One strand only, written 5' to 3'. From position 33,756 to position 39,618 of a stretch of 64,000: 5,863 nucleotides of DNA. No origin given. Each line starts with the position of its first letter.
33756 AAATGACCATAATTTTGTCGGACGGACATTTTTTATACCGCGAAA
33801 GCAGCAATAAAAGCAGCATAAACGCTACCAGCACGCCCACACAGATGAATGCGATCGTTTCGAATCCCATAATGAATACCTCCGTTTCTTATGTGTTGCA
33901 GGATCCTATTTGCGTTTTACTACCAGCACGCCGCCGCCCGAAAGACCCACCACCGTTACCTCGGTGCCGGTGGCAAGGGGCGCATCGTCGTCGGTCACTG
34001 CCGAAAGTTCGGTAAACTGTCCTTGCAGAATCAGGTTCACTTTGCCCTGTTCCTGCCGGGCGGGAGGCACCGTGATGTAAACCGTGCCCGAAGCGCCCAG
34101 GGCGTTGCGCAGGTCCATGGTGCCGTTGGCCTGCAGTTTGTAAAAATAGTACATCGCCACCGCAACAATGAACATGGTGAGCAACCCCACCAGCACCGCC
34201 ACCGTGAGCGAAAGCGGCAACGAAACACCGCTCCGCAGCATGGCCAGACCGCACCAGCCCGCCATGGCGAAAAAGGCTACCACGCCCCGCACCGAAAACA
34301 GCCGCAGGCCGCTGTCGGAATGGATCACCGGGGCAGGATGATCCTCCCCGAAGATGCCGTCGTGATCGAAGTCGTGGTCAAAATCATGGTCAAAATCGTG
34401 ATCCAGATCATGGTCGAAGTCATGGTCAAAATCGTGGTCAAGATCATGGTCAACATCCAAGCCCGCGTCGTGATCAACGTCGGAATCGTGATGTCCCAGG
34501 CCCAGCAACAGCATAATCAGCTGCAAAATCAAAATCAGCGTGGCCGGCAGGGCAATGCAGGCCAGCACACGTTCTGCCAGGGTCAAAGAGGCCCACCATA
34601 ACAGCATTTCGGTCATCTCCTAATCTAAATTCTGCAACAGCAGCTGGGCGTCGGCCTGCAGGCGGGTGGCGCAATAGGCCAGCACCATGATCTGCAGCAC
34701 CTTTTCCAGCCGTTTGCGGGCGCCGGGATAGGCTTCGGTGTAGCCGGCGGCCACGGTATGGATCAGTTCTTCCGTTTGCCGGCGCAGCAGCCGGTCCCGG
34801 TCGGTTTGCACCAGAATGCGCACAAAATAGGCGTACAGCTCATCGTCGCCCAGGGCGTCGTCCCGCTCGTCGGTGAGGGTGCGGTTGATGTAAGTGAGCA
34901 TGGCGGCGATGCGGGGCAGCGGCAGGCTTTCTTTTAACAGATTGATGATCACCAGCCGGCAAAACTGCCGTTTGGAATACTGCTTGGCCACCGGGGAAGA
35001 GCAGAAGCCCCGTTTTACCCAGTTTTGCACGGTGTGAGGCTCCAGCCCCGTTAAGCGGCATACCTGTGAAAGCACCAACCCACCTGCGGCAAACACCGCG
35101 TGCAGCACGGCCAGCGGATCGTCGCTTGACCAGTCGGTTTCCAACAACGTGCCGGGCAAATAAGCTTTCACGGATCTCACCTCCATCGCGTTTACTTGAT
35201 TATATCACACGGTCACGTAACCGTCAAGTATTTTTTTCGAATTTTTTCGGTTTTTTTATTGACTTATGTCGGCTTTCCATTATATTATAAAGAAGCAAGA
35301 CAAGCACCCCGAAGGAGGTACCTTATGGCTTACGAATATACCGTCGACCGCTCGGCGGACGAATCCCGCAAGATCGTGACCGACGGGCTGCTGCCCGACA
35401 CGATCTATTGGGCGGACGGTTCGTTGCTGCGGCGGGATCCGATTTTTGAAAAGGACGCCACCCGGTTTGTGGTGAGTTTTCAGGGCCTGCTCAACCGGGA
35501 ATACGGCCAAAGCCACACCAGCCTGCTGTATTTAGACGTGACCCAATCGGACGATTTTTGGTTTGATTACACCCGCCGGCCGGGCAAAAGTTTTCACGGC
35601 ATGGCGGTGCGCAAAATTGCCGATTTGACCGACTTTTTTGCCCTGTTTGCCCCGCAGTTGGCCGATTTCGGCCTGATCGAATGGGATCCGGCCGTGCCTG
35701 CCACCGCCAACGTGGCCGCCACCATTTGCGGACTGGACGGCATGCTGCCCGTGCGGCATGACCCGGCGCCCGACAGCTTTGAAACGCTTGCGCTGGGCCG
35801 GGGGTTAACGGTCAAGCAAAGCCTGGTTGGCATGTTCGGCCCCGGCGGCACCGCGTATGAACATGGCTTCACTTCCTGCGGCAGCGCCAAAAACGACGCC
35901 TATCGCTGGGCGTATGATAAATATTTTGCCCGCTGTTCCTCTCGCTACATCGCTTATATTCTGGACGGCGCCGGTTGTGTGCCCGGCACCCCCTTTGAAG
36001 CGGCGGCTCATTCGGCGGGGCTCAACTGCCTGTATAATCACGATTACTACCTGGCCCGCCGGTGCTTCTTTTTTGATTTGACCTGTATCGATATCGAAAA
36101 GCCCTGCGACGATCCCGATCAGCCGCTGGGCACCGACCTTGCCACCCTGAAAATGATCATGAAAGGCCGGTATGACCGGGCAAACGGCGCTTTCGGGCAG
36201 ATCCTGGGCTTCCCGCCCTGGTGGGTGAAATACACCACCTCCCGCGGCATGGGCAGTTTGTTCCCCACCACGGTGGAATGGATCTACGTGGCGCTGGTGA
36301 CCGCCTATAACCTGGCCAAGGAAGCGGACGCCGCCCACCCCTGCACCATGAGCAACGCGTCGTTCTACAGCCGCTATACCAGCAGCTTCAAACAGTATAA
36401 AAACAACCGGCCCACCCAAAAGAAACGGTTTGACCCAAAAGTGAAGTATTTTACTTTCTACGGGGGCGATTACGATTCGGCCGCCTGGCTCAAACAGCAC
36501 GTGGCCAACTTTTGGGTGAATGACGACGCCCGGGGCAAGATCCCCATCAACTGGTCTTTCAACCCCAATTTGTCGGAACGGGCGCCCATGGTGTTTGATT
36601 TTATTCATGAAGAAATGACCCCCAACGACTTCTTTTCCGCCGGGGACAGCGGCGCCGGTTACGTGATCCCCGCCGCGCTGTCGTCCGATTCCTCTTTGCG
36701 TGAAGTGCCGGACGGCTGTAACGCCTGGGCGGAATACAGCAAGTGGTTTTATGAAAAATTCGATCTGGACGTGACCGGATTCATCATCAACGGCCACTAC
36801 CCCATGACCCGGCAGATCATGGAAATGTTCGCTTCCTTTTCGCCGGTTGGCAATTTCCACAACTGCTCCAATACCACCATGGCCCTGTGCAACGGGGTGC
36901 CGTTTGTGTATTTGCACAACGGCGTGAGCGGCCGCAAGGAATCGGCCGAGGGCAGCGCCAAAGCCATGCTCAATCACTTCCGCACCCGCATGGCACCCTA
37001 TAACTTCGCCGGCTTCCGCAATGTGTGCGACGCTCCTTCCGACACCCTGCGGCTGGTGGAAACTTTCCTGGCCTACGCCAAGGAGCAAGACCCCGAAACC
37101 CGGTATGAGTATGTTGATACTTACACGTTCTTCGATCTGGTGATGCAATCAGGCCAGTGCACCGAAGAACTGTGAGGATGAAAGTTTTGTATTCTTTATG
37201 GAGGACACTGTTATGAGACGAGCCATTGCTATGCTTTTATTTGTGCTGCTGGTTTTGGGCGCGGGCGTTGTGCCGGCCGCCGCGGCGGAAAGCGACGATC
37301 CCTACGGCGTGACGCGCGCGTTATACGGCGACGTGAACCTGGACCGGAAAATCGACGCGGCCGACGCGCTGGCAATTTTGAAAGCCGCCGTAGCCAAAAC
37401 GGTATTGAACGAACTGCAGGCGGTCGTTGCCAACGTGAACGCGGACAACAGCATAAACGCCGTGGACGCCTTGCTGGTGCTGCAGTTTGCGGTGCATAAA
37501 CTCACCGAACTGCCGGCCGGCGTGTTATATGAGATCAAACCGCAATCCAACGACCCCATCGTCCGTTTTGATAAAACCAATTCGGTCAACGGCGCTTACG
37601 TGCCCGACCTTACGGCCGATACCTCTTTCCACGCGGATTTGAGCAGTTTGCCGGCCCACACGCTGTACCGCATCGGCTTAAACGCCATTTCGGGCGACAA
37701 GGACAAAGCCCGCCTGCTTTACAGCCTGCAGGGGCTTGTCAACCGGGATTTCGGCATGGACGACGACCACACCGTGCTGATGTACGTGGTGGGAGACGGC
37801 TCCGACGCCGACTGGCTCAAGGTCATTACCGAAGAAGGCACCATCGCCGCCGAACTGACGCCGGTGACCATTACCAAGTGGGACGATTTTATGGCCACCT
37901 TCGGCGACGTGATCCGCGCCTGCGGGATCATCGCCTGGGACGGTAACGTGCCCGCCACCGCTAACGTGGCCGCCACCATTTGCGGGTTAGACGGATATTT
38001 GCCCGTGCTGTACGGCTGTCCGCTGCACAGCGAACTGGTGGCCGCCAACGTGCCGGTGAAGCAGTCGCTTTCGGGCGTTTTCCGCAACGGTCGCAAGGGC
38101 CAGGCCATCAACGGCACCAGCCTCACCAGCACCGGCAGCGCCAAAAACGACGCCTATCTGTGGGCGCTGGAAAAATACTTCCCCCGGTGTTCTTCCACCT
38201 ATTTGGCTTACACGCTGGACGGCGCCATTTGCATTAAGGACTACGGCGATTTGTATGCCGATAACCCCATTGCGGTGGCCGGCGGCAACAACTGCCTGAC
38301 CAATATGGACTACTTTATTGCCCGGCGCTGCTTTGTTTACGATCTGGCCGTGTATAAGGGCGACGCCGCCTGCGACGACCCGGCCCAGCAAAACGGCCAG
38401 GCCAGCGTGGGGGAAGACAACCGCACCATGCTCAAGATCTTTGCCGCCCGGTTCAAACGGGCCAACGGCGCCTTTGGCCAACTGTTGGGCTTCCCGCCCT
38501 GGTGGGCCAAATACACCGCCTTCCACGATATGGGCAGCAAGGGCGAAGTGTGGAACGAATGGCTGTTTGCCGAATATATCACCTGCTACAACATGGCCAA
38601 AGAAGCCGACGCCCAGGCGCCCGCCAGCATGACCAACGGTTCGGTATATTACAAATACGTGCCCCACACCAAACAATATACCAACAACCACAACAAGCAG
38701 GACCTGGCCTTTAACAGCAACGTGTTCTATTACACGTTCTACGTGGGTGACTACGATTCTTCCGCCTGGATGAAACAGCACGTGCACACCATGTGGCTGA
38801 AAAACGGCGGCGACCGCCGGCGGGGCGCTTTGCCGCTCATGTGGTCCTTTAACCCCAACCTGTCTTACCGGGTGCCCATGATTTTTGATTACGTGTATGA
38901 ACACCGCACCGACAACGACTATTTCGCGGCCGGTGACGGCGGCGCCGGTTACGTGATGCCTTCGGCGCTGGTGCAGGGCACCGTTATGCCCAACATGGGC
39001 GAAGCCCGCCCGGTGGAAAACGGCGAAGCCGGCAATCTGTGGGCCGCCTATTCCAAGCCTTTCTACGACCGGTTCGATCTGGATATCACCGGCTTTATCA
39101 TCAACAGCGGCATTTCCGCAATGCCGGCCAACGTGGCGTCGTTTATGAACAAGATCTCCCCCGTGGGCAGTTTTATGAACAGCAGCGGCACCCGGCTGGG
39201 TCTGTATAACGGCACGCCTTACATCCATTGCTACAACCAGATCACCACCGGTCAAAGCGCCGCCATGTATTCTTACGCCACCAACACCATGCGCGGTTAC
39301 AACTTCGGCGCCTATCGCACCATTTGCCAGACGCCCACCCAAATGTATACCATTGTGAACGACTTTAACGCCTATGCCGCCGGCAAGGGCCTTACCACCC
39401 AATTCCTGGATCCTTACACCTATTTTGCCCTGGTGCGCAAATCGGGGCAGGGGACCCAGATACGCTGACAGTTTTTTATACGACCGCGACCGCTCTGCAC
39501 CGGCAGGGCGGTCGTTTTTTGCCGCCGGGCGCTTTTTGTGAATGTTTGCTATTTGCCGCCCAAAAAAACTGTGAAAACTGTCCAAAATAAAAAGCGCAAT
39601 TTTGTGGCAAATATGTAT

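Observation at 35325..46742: Five tandem paralogs of an uncharacterised ~550-aa domain family, four tethered by N-terminal dockerins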

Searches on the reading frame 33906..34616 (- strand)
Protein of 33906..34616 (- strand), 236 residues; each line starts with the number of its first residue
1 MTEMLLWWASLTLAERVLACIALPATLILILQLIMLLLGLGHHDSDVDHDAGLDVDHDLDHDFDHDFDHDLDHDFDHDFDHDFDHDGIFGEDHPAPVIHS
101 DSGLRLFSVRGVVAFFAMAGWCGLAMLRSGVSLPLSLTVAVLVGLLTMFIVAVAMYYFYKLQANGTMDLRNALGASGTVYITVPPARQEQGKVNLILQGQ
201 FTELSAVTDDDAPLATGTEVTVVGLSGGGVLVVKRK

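Call 13: search_protein_families(library=pfam, proteins=[window:33906-34616:-], max_evalue=0.01)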
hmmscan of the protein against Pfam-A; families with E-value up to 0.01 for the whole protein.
window:33906-34616:- (236 aa): 1 family
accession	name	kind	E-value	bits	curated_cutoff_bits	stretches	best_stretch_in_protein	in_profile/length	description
PF00335.26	Tetraspanin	-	0.0056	16.8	32.1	0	110-162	54-103/225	Tetraspanin family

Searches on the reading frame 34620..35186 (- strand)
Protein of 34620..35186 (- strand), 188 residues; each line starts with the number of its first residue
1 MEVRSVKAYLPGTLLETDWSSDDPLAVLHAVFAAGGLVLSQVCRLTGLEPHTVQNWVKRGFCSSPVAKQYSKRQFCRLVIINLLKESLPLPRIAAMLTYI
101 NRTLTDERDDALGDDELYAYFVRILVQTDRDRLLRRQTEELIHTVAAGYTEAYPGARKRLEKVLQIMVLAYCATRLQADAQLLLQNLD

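Call 12: search_protein_families(library=pfam, proteins=[window:34620-35186:-], max_evalue=0.01)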
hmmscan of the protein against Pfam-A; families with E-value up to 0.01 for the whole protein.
window:34620-35186:- (188 aa): 3 families
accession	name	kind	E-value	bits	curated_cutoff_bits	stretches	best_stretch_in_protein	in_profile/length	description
PF08876.17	DUF1836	-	4.4e-12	46.4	27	1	48-121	35-105/105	Domain of unknown function (DUF1836)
PF13411.12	MerR_1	-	7.4e-06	26.4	21.6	1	39-98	3-67/69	MerR HTH family regulatory protein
PF13384.12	HTH_23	-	0.00049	20.3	24.6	0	39-59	20-40/50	Homeodomain-like domain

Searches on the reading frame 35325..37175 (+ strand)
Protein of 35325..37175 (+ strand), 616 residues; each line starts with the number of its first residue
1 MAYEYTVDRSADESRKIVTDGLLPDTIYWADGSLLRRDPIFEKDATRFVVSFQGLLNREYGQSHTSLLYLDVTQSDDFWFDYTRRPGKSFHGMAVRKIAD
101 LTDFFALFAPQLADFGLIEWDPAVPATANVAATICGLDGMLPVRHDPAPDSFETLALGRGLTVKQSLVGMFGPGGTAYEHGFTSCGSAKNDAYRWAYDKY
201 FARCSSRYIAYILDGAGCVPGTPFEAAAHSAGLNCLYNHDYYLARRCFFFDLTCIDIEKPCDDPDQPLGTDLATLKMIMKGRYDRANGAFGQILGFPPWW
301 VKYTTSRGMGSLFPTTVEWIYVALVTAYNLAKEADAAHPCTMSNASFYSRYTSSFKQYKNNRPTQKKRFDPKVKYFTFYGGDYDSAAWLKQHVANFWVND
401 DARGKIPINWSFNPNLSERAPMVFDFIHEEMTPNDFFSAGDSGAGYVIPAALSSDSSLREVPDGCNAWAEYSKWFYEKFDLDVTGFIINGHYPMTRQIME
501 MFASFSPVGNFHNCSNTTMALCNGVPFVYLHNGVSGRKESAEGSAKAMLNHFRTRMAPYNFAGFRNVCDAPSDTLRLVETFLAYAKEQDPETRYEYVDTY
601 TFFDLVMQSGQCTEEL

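Call 4: search_protein_families(library=pfam, proteins=[window:35325-37175:+], max_evalue=1)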
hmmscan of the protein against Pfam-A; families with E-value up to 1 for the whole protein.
window:35325-37175:+ (616 aa): 3 families
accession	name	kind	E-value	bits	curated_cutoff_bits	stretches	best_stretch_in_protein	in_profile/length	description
PF14323.11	GxGYxYP_C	-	3e-23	83.3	27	1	373-508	2-131/242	GxGYxYP putative glycoside hydrolase C-terminal domain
PF20957.2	GxGYxYP_N_2nd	-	4.9e-05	23.8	24.5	1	116-204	3-68/68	GxGYxYP_N second domain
PF16216.10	GxGYxYP_N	-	0.0071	16.5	23.9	1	48-87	17-53/72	GxGYxYP_N 1st domain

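Call 5: search_protein_families(library=ncbifam, proteins=[window:35325-37175:+], max_evalue=1)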
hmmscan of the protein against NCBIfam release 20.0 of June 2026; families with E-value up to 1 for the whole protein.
window:35325-37175:+ (616 aa): 0 families

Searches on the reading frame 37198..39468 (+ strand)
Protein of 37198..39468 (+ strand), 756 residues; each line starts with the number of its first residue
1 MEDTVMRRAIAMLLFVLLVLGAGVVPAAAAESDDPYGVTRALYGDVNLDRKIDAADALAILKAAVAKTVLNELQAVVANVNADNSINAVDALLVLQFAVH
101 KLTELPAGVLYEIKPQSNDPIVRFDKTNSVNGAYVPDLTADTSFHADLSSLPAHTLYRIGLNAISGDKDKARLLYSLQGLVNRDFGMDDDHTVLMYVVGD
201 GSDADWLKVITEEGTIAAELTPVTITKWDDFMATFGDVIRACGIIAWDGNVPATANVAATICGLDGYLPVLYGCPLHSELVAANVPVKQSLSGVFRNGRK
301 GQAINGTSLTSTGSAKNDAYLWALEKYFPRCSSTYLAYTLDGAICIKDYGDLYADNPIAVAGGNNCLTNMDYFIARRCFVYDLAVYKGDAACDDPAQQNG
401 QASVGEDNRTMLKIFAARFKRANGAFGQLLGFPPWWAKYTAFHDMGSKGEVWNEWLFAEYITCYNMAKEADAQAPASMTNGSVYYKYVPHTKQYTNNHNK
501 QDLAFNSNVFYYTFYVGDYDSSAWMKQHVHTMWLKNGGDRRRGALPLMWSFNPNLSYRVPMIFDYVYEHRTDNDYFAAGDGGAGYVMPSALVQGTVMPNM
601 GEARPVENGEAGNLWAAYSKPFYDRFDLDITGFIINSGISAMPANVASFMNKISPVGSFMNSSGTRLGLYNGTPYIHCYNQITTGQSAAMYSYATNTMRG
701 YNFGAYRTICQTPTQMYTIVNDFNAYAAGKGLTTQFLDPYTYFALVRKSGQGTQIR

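Call 4: search_protein_families(library=pfam, proteins=[window:37198-39468:+], max_evalue=1)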
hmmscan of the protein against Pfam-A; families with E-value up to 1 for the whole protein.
window:37198-39468:+ (756 aa): 5 families
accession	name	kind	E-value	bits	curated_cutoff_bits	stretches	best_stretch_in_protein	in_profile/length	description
PF14323.11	GxGYxYP_C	-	2e-21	77.4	27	1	508-695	1-177/242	GxGYxYP putative glycoside hydrolase C-terminal domain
PF00404.24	Dockerin_1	-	1.7e-06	28.5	22.9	1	43-94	1-52/57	Dockerin type I domain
PF16216.10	GxGYxYP_N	-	0.00086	19.5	23.9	1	167-219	11-58/72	GxGYxYP_N 1st domain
PF20957.2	GxGYxYP_N_2nd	-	0.0017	18.9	24.5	1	243-331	3-68/68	GxGYxYP_N second domain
PF17538.8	C_LFY_FLO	-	0.17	12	25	0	675-715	87-127/169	DNA Binding Domain (C-terminal) Leafy/Floricaula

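Call 5: search_protein_families(library=ncbifam, proteins=[window:37198-39468:+], max_evalue=1)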
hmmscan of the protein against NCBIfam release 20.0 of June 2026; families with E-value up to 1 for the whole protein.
window:37198-39468:+ (756 aa): 0 families
